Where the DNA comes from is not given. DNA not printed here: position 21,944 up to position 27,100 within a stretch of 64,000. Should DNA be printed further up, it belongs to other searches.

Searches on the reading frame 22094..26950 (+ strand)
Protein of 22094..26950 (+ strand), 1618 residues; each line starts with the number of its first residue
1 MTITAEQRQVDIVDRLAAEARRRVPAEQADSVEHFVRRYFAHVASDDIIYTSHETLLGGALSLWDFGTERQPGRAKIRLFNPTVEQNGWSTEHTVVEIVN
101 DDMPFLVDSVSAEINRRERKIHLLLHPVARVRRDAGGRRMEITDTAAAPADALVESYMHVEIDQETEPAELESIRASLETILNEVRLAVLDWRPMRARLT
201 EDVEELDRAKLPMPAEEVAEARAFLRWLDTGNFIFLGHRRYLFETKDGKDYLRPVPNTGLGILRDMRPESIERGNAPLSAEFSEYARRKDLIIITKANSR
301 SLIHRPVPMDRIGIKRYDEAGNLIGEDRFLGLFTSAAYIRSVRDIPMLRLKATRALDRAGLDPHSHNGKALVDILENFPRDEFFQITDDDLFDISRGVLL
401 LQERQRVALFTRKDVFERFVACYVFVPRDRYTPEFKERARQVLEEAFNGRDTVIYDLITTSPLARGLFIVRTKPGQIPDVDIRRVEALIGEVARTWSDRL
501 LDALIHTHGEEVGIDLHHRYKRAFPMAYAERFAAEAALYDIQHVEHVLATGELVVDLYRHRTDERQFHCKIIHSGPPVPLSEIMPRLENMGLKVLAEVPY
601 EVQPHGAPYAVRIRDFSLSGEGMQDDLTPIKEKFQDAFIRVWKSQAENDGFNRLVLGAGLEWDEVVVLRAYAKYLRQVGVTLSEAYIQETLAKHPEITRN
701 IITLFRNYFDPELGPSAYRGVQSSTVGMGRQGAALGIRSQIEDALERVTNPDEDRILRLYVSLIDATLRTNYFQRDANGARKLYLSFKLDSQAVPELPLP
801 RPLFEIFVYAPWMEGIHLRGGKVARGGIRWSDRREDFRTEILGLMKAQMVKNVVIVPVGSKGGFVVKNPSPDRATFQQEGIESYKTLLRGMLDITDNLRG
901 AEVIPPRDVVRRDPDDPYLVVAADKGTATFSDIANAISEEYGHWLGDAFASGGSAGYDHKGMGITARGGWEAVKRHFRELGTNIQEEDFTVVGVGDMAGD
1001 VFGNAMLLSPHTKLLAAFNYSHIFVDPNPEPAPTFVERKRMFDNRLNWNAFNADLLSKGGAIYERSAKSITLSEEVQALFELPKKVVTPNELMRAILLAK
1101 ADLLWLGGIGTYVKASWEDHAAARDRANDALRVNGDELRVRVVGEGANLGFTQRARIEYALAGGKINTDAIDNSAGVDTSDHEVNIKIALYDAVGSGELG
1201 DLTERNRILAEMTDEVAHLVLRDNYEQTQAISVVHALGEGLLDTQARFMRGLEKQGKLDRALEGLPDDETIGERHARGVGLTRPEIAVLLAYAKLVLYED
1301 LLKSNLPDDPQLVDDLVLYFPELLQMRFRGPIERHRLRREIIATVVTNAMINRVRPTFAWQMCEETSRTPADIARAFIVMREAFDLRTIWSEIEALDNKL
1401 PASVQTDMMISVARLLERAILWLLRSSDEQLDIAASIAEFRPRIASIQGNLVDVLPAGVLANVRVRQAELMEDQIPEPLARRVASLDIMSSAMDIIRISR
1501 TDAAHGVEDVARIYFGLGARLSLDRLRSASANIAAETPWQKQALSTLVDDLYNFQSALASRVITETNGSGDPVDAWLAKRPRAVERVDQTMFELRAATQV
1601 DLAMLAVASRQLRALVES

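Call 74: search_protein_families(library=pfam, proteins=[window:22094-26950:+], max_evalue=0.00001)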
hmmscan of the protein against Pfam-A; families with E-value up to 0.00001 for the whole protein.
window:22094-26950:+ (1618 aa): 8 families
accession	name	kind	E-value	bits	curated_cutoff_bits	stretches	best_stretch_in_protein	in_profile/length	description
PF05088.18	Bac_GDH_CD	-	6e-248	823.7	22.8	1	740-1233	1-496/497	Bacterial NAD-glutamate dehydrogenase, catalytic domain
PF21074.2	GDH_C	-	2.7e-111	372.5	26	1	1279-1613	2-338/339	Glutamate dehydrogenase, C-terminal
PF21075.3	GDH_ACT1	-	2.9e-52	176.7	23.7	1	35-178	1-144/144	Glutamate dehydrogenase, ACT1 domain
PF21078.2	GDH_HM3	-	2.3e-30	104.9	24.6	1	646-711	1-66/66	Glutamate dehydrogenase, helical motif 3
PF21076.3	GDH_ACT2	-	1.6e-24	86.7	22.8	1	409-497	2-90/90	Glutamate dehydrogenase, ACT2 domain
PF21073.2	GDH_HM1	-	2.6e-21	75.7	21.2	1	345-404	1-60/60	Glutamate dehydrogenase, helical motif 1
PF21077.3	GDH_ACT3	-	2.6e-18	65.9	22.2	1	553-622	2-71/80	Glutamate dehydrogenase, ACT3 domain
PF21079.2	GDH_HM2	-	9.4e-14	51.6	21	1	503-546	1-44/45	Glutamate dehydrogenase, helical motif 2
